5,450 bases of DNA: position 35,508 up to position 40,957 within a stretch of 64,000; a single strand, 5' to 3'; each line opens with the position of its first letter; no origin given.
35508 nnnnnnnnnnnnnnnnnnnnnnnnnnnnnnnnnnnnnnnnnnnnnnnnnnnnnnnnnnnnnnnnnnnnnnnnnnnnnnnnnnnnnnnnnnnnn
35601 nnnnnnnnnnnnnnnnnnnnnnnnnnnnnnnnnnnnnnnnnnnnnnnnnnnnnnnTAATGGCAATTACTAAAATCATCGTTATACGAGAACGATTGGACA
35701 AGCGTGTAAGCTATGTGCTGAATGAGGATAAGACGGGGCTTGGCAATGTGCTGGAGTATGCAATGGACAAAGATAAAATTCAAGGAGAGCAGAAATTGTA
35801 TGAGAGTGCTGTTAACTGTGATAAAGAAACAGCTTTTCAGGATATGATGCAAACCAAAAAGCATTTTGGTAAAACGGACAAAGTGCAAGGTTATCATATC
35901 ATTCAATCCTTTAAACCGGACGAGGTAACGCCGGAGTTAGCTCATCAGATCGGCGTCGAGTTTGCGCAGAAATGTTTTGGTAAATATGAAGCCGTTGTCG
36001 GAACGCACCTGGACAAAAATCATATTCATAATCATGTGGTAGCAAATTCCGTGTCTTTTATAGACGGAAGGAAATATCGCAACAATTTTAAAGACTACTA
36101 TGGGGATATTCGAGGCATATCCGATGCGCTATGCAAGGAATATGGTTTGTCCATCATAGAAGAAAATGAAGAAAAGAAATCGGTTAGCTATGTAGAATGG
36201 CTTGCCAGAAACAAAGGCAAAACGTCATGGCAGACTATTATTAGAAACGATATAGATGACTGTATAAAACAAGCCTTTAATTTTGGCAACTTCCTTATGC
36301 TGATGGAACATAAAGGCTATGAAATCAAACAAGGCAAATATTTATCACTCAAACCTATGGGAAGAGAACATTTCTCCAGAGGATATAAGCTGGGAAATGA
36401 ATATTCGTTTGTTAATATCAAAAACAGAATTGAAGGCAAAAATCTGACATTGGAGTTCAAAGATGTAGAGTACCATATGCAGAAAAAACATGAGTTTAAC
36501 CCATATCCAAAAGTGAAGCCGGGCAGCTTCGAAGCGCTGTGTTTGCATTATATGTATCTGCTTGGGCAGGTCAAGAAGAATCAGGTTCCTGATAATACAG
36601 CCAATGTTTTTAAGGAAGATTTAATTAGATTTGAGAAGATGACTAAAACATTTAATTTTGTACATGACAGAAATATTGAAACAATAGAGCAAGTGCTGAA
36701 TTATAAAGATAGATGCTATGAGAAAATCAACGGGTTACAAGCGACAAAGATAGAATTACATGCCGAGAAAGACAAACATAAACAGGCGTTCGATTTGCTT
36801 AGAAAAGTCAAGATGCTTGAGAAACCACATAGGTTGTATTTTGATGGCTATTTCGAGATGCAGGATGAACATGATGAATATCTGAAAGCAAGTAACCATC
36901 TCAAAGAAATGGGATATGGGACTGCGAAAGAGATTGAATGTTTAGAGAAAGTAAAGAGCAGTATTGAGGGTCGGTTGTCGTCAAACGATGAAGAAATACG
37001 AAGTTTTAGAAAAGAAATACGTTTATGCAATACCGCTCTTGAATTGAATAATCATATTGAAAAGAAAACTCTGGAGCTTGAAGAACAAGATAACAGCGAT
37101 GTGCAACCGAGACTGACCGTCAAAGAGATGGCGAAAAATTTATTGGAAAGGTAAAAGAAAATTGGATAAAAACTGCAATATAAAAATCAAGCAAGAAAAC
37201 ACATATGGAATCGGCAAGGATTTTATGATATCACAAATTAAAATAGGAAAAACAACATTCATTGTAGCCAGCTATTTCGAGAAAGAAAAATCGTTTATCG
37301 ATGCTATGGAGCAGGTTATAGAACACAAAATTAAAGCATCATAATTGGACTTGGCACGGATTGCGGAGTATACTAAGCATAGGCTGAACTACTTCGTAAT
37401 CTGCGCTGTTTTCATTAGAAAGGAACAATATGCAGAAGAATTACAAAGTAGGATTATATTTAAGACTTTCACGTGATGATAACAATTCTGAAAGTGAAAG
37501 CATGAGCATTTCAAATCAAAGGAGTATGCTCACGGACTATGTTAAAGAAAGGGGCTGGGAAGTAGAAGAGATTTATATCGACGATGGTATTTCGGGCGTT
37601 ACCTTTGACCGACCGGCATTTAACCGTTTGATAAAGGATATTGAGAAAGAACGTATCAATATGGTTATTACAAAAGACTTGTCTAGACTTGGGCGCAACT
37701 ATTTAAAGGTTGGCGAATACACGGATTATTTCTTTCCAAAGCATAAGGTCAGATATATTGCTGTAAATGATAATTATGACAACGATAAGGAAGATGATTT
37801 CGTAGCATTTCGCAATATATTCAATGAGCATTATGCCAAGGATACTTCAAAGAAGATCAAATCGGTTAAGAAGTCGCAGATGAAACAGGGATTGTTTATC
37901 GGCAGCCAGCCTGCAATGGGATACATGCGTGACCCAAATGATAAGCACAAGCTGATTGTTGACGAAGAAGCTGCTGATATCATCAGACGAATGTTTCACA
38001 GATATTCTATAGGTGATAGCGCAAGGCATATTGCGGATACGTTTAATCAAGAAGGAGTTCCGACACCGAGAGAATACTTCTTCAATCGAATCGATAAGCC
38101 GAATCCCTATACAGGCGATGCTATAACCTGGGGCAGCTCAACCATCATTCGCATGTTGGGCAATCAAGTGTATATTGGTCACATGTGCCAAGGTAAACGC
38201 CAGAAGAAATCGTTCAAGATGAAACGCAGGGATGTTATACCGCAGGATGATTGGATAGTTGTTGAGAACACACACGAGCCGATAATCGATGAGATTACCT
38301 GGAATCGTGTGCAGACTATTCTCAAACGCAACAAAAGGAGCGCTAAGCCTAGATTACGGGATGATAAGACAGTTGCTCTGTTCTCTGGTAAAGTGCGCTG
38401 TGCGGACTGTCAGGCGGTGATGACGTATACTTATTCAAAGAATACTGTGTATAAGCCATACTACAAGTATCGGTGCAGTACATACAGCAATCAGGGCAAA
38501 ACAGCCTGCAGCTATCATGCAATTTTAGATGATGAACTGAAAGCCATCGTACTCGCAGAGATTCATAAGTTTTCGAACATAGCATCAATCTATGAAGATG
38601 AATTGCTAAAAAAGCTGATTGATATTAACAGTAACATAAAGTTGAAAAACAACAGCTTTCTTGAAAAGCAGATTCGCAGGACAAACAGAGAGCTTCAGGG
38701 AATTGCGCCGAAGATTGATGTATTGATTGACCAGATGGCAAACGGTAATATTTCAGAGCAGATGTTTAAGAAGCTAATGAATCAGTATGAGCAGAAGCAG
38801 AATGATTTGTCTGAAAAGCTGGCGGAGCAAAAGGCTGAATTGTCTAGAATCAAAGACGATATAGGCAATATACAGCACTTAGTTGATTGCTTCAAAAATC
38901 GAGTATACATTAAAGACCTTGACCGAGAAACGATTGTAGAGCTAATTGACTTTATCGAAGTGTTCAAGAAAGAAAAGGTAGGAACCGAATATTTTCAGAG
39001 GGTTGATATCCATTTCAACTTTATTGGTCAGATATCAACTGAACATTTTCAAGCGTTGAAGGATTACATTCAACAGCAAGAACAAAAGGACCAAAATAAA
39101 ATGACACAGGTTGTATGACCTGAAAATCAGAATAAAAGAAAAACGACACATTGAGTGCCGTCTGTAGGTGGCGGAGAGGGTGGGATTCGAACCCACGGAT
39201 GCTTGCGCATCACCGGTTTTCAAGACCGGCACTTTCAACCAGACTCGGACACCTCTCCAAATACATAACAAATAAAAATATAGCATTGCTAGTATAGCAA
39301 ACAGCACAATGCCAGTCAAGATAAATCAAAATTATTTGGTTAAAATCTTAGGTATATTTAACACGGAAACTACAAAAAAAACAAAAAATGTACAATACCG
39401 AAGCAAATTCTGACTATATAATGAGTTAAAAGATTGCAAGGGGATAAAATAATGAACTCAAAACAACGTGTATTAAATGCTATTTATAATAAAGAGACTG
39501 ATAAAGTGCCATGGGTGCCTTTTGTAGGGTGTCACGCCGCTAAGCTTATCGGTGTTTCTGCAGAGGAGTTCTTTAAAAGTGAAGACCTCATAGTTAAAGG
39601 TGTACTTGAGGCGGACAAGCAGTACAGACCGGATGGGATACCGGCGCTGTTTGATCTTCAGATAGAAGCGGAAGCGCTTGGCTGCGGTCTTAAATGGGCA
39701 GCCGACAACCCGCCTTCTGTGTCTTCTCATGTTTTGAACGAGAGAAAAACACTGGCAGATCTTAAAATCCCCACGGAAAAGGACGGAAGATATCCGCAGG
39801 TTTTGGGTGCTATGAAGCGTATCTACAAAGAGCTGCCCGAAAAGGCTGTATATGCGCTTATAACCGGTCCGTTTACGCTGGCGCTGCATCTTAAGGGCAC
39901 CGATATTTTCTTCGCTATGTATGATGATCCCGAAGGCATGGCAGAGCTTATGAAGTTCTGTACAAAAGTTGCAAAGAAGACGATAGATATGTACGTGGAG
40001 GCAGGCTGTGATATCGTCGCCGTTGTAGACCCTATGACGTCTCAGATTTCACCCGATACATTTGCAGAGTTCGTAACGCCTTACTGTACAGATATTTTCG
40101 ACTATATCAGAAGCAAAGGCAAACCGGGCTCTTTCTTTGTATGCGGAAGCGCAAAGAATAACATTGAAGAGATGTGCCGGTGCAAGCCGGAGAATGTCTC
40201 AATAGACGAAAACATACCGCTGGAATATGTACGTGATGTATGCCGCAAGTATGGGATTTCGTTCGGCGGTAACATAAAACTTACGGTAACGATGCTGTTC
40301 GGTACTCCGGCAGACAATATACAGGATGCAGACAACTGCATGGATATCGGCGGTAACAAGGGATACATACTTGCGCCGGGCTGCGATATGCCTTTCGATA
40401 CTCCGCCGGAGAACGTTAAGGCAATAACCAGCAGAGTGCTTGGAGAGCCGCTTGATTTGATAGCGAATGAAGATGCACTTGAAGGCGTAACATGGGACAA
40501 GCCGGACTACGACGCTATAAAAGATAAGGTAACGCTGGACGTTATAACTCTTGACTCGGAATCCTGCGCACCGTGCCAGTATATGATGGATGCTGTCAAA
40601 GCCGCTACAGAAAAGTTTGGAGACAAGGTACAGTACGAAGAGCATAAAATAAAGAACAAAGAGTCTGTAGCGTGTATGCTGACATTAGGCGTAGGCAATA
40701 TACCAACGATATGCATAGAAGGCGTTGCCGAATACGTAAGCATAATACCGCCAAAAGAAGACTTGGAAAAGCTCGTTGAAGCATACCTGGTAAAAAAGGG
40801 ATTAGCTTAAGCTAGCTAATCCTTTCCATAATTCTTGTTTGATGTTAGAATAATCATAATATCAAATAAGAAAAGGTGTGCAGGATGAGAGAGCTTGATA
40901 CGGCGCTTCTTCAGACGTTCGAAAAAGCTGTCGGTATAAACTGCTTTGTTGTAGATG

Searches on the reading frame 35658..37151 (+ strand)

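Call 9: search_protein_families(library=pfam, proteins=[window:35658-37151:+], max_evalue=0.001)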
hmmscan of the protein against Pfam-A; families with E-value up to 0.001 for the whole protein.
window:35658-37151:+ (498 aa): 1 family
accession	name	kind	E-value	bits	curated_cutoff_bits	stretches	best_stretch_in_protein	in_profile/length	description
PF03432.20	Relaxase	-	1.6e-40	138.9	24.6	1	34-164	1-132/132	MobA/VirD2-like, nuclease domain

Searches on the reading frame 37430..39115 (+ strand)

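Call 10: search_protein_families(library=pfam, proteins=[window:37430-39115:+], max_evalue=0.001)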
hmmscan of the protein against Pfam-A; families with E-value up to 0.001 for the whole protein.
window:37430-39115:+ (562 aa): 4 families
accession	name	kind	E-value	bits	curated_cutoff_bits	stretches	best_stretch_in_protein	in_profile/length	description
PF07508.19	Recombinase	-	8e-25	87.5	21.1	1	179-301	1-102/102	Recombinase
PF00239.26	Resolvase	-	5.6e-23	82.1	23.3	1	9-154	3-143/145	Resolvase, N terminal domain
PF13408.12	Zn_ribbon_recom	-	1.1e-15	58.2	25.3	1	317-378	1-57/58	Recombinase zinc beta ribbon domain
PF14287.11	DUF4368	-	6.6e-11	42.7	25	1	471-535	2-66/67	Domain of unknown function (DUF4368)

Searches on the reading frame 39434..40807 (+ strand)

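Call 10: search_protein_families(library=pfam, proteins=[window:39434-40807:+], max_evalue=0.001)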
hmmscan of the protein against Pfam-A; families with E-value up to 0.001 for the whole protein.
window:39434-40807:+ (458 aa): 2 families
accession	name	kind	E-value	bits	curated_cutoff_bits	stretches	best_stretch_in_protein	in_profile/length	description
PF01208.23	URO-D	-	1.2e-63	215.7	23.9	1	9-334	2-342/346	Uroporphyrinogen decarboxylase (URO-D)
PF13192.12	Thioredoxin_3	-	0.0002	21.7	24.8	1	375-448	7-75/76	Thioredoxin domain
